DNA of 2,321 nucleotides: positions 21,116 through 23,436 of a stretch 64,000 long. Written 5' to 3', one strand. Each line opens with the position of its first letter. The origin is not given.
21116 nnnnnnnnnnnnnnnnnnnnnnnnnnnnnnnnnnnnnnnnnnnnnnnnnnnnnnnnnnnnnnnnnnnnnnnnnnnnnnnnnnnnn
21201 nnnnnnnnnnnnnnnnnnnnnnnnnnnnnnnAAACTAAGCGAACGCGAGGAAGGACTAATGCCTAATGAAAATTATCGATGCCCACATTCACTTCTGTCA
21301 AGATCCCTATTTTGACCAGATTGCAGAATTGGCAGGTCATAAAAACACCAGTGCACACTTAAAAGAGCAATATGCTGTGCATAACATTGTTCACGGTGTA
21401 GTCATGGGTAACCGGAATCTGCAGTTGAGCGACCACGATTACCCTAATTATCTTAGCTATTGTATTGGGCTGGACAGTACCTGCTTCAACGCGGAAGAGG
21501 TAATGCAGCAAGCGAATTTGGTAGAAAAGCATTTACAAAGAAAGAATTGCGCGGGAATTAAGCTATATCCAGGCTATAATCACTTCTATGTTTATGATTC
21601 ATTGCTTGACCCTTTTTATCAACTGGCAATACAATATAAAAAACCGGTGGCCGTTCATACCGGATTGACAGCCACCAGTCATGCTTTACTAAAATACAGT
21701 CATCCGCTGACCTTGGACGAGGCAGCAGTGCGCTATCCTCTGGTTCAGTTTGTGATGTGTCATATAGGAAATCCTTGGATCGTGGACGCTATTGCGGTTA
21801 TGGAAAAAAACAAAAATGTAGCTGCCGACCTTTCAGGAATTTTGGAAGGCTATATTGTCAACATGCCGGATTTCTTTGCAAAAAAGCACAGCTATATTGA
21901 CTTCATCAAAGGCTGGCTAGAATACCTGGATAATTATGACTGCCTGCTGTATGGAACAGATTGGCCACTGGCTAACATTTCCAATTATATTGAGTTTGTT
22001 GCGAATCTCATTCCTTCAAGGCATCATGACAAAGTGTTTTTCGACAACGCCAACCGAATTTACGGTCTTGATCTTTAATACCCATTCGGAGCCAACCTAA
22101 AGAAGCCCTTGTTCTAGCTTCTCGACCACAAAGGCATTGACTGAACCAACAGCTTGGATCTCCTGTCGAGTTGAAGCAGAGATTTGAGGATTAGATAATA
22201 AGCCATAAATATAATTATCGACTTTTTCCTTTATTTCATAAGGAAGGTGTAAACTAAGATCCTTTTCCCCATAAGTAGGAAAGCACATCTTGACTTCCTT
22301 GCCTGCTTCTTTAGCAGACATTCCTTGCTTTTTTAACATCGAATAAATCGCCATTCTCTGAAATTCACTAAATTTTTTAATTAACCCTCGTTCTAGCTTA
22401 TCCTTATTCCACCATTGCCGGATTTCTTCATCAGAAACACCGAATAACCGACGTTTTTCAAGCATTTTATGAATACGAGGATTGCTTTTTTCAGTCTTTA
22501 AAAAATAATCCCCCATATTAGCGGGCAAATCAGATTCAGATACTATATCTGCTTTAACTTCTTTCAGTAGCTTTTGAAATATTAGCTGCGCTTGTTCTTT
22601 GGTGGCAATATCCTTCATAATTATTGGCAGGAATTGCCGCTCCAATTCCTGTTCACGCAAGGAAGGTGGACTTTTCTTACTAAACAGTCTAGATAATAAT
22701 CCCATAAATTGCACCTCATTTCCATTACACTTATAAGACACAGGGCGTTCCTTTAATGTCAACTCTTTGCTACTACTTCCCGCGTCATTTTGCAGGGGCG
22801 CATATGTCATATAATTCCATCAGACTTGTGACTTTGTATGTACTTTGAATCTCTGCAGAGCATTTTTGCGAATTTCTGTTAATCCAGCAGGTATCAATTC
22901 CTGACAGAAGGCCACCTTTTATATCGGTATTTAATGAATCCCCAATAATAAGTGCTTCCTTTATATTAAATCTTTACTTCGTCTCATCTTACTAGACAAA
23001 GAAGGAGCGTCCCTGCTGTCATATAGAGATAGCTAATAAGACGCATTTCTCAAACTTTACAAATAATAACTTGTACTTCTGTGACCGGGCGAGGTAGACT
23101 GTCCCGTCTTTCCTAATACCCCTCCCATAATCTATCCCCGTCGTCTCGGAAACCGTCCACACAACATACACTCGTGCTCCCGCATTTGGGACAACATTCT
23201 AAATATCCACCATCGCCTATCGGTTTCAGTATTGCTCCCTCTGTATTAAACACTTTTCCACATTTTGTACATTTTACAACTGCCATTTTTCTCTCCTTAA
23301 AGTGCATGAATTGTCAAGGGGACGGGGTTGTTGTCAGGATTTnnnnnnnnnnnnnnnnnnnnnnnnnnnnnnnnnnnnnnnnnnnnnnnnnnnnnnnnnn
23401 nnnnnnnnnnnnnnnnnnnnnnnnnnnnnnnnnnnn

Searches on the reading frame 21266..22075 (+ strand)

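Call 88: search_protein_families(library=pfam, proteins=[window:21266-22075:+], max_evalue=0.001)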
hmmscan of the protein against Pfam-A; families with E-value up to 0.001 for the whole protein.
window:21266-22075:+ (270 aa): 2 families
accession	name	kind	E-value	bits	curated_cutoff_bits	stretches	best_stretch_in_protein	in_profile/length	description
PF04909.20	Amidohydro_2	-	1.4e-21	77.9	26.4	1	82-268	94-289/289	Amidohydrolase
PF01026.27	TatD_DNase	-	0.00025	21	27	1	4-134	1-131/253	TatD related DNase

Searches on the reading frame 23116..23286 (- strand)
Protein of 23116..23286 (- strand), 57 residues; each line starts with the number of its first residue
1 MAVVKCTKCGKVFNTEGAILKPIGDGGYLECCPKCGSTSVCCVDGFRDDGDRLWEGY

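Call 88: search_protein_families(library=pfam, proteins=[window:23116-23286:-], max_evalue=0.001)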
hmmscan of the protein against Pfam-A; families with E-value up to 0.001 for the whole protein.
window:23116-23286:- (57 aa): 1 family
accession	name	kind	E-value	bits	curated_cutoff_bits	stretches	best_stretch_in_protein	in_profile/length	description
PF09723.15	Zn_ribbon_8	-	0.00024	21.5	34.4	1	5-39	7-36/41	Zinc ribbon domain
